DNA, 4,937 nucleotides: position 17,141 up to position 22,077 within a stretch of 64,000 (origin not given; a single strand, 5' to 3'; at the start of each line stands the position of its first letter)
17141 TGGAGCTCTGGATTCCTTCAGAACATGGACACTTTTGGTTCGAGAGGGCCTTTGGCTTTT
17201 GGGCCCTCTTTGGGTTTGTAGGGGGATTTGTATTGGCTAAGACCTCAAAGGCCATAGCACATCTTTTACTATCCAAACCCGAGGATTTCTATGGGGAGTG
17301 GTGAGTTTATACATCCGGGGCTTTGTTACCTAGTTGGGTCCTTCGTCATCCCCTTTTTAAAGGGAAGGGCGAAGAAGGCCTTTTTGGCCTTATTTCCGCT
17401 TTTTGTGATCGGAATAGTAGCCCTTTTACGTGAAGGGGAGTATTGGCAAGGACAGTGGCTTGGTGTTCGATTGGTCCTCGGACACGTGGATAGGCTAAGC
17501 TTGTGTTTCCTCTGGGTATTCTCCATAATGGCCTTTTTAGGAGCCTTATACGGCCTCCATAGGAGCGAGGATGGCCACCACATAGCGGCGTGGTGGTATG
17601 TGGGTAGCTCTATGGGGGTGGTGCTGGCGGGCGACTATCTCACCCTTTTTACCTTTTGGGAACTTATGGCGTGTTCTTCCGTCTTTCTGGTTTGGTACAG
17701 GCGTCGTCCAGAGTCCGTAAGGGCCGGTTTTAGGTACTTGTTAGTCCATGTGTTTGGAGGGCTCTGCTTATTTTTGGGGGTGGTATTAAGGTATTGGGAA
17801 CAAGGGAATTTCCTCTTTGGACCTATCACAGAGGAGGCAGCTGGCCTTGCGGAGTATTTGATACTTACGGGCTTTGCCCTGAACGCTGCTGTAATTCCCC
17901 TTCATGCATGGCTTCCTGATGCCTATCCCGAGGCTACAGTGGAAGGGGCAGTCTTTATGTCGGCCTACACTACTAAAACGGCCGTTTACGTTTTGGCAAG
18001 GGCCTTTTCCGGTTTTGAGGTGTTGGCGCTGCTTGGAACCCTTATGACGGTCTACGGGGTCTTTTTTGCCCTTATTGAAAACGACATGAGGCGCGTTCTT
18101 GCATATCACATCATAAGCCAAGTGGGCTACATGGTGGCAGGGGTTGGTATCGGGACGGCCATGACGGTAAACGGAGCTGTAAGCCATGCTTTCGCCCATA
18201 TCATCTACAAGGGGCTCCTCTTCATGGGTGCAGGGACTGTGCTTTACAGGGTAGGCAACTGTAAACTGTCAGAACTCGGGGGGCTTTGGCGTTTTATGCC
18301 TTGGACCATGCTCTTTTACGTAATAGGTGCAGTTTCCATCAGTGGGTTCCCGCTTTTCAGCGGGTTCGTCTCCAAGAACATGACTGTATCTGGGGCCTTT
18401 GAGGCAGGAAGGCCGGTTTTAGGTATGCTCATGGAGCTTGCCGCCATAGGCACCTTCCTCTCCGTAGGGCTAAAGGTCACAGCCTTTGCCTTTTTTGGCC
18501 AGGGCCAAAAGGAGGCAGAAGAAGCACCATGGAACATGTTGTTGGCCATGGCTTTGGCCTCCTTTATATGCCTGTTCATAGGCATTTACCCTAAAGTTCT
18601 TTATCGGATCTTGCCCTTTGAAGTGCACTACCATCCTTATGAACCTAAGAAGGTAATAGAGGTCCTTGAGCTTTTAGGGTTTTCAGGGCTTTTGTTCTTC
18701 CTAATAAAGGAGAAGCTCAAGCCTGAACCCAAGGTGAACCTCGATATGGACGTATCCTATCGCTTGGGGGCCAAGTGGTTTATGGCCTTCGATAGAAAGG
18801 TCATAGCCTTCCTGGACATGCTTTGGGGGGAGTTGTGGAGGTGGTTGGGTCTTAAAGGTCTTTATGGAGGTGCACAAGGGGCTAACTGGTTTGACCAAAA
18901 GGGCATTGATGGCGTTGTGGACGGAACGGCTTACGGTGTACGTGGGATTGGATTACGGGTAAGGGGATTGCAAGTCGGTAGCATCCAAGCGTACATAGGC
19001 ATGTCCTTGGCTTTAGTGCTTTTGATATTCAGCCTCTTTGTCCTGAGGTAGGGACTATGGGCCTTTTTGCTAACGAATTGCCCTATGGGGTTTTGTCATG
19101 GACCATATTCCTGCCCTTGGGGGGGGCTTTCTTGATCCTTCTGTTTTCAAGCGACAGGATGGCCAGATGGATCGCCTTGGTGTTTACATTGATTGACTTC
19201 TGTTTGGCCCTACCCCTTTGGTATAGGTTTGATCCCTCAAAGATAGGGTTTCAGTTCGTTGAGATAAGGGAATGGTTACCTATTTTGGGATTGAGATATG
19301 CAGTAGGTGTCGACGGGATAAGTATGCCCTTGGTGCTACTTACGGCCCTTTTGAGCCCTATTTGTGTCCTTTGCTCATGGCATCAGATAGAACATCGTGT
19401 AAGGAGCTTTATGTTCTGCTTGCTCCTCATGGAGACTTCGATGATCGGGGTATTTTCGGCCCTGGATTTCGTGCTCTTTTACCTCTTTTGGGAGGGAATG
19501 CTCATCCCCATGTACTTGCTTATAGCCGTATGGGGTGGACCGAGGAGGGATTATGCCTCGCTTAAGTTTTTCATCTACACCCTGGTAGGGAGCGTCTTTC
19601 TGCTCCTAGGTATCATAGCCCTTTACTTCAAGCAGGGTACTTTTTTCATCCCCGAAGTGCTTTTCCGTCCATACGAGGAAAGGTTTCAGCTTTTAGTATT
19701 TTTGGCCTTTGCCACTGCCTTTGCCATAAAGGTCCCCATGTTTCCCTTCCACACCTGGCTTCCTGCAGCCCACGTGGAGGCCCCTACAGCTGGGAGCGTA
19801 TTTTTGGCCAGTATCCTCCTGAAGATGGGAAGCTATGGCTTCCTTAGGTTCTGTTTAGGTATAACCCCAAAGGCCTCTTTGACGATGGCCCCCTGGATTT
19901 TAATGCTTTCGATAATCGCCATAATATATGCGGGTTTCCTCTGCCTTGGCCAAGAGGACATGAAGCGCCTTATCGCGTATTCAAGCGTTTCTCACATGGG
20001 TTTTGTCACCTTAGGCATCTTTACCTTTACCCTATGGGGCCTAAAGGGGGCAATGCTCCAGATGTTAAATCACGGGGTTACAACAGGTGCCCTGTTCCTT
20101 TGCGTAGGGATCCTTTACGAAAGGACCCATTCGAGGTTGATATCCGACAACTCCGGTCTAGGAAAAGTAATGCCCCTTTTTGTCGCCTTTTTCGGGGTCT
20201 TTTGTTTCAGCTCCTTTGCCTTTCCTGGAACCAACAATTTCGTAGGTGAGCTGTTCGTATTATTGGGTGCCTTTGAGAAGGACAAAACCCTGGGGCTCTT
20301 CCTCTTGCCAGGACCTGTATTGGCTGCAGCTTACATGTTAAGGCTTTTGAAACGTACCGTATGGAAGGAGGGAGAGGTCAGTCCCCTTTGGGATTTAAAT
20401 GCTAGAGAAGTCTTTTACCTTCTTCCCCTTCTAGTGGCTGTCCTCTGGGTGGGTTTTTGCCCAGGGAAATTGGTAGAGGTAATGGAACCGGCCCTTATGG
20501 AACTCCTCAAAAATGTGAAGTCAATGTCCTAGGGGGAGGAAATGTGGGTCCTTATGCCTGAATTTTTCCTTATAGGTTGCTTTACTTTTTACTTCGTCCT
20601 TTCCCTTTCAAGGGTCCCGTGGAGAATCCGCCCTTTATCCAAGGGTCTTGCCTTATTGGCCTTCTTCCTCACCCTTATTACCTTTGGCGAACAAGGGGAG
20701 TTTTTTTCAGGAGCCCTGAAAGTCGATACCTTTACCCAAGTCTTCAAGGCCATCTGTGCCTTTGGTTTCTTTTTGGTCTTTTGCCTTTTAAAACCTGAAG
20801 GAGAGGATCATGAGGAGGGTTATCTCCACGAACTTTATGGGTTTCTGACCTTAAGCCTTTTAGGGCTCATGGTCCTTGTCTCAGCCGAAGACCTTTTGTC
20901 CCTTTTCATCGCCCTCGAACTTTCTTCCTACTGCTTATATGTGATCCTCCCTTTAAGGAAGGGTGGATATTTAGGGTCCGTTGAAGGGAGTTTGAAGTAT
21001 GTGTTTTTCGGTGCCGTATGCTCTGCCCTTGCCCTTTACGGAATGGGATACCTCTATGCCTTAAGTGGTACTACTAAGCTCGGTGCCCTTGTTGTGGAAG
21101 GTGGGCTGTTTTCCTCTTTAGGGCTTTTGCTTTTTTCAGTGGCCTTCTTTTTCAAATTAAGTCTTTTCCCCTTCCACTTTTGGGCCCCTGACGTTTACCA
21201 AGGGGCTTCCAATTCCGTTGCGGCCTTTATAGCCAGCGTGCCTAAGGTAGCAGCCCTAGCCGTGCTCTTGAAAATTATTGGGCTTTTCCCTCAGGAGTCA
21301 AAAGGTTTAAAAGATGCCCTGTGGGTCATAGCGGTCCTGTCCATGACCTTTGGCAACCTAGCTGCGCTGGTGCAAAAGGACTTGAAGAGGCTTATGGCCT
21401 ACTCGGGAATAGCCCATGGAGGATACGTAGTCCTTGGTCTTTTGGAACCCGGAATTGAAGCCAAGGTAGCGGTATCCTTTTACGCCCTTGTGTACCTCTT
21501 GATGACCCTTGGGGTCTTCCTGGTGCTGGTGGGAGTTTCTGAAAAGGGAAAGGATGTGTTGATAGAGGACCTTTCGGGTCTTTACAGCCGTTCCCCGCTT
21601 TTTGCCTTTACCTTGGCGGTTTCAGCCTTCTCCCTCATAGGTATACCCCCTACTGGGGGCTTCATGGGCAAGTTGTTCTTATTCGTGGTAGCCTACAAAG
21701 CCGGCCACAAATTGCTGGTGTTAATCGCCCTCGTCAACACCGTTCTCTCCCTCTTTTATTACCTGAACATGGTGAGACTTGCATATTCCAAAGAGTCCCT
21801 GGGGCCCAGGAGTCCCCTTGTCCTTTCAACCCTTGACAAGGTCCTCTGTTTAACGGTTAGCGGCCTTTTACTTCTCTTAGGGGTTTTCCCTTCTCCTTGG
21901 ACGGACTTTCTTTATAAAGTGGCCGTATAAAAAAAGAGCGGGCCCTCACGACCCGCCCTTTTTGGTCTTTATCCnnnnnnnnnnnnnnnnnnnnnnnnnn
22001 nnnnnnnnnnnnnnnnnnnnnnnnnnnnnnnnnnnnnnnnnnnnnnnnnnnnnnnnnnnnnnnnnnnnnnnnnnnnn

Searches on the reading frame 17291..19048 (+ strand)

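Call 68: search_protein_families(library=pfam, proteins=[window:17291-19048:+], max_evalue=0.00001)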
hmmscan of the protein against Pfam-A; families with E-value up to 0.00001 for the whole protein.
window:17291-19048:+ (586 aa): 1 family
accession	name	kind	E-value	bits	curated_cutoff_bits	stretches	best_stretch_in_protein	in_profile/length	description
PF00361.26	Proton_antipo_M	-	4.5e-47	161.1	21.5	1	113-380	1-286/294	NADH:quinone oxidoreductase/Mrp antiporter, TM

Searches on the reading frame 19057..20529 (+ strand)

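Call 68: search_protein_families(library=pfam, proteins=[window:19057-20529:+], max_evalue=0.00001)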
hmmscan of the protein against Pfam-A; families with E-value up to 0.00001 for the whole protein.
window:19057-20529:+ (491 aa): 2 families
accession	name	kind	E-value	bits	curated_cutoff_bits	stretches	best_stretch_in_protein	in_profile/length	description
PF00361.26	Proton_antipo_M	-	1.1e-80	271.5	21.5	1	135-416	1-286/294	NADH:quinone oxidoreductase/Mrp antiporter, TM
PF01059.23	Oxidored_q5_N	-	5.1e-06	27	22.7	1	68-130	42-108/110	NADH-ubiquinone oxidoreductase chain 4, amino terminus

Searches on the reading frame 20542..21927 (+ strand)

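Call 68: search_protein_families(library=pfam, proteins=[window:20542-21927:+], max_evalue=0.00001)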
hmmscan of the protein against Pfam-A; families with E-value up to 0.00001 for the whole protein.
window:20542-21927:+ (462 aa): 1 family
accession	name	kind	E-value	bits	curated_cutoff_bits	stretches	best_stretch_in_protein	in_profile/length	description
PF00361.26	Proton_antipo_M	-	1.7e-59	201.9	21.5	1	115-403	1-294/294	NADH:quinone oxidoreductase/Mrp antiporter, TM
